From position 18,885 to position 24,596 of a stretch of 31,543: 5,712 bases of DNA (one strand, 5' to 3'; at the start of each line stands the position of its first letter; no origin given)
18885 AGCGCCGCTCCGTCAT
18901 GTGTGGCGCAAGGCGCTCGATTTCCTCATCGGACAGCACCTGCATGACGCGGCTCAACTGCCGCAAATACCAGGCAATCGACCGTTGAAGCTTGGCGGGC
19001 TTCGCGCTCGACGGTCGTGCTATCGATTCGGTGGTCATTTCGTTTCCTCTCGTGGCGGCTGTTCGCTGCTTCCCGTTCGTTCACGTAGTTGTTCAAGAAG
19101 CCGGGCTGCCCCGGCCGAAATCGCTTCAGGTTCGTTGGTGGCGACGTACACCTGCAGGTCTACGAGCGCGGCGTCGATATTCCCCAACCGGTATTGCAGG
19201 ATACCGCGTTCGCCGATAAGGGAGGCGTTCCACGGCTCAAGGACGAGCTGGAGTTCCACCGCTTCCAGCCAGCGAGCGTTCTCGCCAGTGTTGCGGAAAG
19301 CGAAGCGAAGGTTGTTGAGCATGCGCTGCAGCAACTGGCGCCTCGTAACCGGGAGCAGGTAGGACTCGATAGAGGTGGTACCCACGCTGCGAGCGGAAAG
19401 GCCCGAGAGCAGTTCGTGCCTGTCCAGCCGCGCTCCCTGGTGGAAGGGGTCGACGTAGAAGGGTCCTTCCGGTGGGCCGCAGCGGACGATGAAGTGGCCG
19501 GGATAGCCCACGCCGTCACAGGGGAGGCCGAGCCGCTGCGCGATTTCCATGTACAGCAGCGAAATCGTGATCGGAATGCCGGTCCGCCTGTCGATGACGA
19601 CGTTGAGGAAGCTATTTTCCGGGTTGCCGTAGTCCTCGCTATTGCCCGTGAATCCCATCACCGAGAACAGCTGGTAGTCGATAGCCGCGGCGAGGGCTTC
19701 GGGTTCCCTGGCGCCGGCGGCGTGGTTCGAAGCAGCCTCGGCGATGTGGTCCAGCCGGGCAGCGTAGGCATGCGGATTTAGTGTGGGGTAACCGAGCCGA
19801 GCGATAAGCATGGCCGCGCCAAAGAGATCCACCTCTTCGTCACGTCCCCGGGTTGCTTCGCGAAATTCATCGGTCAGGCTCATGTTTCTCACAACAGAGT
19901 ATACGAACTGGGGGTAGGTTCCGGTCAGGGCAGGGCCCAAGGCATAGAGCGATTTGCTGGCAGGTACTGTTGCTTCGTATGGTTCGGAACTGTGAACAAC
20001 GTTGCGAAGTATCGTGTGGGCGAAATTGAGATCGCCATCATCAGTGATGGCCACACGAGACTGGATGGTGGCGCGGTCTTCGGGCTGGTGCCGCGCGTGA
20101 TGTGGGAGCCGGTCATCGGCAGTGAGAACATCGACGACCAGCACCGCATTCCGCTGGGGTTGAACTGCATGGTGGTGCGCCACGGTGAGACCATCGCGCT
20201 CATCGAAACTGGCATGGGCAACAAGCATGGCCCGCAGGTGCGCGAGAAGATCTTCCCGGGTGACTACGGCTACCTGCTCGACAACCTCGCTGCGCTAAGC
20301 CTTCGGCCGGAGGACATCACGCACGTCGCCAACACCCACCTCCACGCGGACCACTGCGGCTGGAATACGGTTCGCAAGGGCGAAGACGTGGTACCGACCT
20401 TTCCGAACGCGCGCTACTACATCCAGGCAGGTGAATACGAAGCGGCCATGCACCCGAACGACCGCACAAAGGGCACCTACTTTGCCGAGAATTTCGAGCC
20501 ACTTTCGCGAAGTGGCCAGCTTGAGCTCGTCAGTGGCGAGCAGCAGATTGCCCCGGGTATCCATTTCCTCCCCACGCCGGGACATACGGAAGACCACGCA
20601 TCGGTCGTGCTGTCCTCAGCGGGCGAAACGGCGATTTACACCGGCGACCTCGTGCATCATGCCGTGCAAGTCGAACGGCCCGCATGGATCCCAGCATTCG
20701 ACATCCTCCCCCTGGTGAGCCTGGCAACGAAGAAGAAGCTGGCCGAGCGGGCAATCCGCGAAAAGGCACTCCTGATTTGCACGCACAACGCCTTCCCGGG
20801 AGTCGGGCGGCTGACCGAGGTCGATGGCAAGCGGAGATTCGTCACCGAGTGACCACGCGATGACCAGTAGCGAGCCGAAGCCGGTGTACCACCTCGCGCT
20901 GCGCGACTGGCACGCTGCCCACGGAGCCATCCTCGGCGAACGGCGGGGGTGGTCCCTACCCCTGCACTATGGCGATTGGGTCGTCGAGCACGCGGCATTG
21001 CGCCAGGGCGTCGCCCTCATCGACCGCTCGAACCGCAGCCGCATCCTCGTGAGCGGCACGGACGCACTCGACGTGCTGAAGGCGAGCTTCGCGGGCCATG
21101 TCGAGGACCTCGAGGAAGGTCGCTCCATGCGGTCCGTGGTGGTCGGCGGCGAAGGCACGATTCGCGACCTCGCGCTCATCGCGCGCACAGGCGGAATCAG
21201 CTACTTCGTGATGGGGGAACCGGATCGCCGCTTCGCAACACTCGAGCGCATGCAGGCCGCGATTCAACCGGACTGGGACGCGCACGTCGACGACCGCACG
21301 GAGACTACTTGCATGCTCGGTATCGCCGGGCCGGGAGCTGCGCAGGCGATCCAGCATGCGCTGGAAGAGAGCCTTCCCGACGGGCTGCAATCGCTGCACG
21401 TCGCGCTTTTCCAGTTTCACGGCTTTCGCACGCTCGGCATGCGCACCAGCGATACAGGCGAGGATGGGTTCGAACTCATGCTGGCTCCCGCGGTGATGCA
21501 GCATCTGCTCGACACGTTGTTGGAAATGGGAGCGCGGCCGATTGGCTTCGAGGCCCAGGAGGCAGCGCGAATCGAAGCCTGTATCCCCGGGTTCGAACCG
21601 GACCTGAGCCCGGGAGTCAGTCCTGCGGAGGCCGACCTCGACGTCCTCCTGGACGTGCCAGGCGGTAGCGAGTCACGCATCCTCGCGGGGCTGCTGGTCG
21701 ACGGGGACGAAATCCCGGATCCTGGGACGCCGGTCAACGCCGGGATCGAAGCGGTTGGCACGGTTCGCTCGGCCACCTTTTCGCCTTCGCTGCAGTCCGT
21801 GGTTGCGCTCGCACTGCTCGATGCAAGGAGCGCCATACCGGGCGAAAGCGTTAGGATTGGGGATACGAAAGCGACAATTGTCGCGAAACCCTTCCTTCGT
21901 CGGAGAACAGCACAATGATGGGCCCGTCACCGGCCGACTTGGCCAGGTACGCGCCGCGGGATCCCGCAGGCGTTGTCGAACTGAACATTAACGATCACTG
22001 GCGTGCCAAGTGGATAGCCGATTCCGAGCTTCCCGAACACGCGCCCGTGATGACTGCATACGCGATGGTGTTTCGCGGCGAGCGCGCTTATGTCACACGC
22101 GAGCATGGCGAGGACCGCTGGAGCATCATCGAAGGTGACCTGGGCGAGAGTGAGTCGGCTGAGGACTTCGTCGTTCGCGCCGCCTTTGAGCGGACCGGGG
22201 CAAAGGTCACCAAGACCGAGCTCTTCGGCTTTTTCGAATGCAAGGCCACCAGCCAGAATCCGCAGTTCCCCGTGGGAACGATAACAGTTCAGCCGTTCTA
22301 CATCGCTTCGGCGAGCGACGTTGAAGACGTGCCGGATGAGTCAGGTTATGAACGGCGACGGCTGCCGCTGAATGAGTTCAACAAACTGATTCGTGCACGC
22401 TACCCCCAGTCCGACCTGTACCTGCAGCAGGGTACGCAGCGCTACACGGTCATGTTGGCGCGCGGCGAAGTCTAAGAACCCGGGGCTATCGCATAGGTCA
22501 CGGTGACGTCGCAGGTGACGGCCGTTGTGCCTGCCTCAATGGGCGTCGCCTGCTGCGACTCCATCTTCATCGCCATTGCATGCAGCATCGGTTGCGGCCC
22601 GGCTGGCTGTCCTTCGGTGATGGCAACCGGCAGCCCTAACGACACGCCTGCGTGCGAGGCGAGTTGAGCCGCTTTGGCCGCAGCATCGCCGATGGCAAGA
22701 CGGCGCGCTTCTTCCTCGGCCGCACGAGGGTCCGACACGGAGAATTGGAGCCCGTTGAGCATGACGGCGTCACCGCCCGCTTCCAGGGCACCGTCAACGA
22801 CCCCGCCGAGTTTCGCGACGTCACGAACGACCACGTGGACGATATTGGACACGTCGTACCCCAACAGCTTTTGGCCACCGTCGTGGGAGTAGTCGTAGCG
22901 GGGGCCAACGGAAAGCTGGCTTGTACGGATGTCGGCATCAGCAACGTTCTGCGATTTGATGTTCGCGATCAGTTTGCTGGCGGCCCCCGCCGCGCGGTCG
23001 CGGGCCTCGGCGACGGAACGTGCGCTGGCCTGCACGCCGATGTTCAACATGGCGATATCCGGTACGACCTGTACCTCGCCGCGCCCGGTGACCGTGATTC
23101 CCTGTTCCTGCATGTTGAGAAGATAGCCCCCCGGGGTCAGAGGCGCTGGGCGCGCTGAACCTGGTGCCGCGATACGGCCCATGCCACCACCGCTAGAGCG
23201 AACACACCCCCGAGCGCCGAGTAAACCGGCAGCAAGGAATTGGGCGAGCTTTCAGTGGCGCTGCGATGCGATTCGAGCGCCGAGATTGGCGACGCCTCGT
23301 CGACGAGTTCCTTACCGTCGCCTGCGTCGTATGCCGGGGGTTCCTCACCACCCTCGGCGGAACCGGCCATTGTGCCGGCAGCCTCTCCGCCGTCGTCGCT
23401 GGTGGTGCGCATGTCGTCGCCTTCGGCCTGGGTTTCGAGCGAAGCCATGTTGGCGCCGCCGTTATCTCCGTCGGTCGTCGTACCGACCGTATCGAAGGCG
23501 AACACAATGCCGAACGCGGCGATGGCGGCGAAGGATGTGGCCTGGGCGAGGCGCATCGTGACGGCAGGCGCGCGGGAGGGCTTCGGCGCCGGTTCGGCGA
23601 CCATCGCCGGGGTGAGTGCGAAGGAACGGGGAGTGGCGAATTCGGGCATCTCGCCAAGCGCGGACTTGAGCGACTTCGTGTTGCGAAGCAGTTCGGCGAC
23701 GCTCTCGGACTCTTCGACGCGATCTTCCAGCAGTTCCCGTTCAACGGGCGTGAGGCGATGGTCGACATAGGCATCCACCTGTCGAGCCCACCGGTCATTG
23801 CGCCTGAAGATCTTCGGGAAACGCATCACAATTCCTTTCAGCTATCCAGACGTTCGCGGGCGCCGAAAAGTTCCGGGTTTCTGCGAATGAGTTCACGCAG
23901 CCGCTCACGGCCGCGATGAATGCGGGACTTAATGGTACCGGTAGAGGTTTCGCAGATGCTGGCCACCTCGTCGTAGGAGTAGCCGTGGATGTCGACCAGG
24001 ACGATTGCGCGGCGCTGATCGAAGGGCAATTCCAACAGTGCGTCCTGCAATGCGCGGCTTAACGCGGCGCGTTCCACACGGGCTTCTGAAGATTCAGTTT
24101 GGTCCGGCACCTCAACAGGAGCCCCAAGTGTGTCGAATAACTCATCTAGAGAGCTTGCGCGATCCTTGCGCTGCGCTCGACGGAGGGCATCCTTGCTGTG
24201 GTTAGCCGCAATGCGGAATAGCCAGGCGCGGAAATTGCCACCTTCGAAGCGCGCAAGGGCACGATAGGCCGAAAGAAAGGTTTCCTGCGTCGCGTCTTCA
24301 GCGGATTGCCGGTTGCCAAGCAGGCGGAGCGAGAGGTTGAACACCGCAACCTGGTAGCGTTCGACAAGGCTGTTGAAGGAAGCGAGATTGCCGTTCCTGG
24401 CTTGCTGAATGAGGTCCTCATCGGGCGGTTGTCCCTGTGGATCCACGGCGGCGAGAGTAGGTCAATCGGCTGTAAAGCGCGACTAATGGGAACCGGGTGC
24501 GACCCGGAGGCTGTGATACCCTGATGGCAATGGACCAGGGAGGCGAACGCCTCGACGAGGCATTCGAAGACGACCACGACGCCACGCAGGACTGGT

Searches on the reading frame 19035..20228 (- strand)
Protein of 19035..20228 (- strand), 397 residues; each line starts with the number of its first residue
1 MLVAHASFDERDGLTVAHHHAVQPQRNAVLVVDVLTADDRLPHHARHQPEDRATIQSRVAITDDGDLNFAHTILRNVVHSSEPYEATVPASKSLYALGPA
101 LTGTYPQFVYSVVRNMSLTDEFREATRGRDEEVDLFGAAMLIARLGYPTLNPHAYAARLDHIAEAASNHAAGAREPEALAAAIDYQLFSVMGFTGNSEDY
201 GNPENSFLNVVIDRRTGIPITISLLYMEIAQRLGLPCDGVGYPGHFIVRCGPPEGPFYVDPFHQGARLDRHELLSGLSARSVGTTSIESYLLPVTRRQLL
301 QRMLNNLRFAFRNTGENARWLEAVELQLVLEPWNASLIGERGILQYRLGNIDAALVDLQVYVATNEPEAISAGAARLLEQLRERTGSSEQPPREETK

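Call 14: search_protein_families(library=pfam, proteins=[window:19035-20228:-], max_evalue=0.001)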
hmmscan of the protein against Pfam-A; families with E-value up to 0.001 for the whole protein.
window:19035-20228:- (397 aa): 2 families
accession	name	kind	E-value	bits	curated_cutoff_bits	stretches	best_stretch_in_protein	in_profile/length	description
PF13369.12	Transglut_core2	-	6.2e-44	149.6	23.5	1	154-305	2-155/155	Transglutaminase-like superfamily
PF13371.12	TPR_9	-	5.2e-11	42.9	35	1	308-376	2-69/73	Tetratricopeptide repeat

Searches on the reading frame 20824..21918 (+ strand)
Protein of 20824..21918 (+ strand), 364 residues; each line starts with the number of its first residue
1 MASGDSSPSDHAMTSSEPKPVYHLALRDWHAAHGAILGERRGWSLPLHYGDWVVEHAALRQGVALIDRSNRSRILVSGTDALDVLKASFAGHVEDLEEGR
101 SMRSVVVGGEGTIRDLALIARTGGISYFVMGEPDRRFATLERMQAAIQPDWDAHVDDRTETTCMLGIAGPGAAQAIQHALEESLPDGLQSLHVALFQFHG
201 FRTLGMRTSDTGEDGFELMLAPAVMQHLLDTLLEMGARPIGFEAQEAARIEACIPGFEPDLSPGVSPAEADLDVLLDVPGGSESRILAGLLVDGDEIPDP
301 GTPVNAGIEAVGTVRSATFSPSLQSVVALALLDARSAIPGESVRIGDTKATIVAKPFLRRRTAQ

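Call 14: search_protein_families(library=pfam, proteins=[window:20824-21918:+], max_evalue=0.001)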
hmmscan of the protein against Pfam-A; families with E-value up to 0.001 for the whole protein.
window:20824-21918:+ (364 aa): 2 families
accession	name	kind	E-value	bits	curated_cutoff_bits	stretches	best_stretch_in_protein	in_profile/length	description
PF01571.26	GCV_T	-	1.5e-50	172.3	25.6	1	26-273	1-253/255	Aminomethyltransferase folate-binding domain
PF08669.17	GCV_T_C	-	5.5e-11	42.6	25.9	1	285-357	1-78/80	Glycine cleavage T-protein C-terminal barrel domain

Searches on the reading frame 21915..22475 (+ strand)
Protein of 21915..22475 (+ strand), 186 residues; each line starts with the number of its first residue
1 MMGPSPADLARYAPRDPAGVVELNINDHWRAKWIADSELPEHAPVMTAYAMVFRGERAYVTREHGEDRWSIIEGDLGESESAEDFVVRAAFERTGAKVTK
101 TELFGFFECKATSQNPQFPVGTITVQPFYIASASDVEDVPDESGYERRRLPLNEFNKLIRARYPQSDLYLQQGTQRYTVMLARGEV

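Call 14: search_protein_families(library=pfam, proteins=[window:21915-22475:+], max_evalue=0.001)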
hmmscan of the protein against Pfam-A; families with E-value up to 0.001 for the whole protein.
window:21915-22475:+ (186 aa): 1 family
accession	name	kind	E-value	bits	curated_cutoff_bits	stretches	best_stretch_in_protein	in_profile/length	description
PF00293.34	NUDIX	-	8.2e-06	26.3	21.1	1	48-161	6-123/134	NUDIX domain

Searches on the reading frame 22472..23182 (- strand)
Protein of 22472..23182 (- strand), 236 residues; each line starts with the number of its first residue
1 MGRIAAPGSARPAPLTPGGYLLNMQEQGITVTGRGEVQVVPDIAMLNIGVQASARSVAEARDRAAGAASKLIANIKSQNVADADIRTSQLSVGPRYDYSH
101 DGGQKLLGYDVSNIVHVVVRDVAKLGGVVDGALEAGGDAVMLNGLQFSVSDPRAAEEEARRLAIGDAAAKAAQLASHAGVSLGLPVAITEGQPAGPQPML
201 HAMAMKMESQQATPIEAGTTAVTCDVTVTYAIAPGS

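Call 14: search_protein_families(library=pfam, proteins=[window:22472-23182:-], max_evalue=0.001)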
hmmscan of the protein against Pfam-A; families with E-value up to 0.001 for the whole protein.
window:22472-23182:- (236 aa): 1 family
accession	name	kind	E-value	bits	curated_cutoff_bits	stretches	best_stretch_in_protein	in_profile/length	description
PF04402.19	SIMPL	-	4.7e-52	177.7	25.2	1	29-230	1-205/205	Protein of unknown function (DUF541)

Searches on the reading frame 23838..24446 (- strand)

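Call 14: search_protein_families(library=pfam, proteins=[window:23838-24446:-], max_evalue=0.001)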
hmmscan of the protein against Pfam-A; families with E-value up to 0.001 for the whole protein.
window:23838-24446:- (202 aa): 4 families
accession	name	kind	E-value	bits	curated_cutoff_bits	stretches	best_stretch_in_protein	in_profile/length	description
PF04542.20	Sigma70_r2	-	8.4e-19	67.6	24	1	27-93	1-70/71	Sigma-70 region 2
PF08281.18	Sigma70_r4_2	-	1.4e-17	63.5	25.7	1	131-183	2-54/54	Sigma-70, region 4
PF04545.22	Sigma70_r4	-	4.9e-10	39.2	24.1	1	136-185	1-50/50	Sigma-70, region 4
PF07638.17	Sigma70_ECF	-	7.2e-08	33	21.1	1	11-185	6-181/185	ECF sigma factor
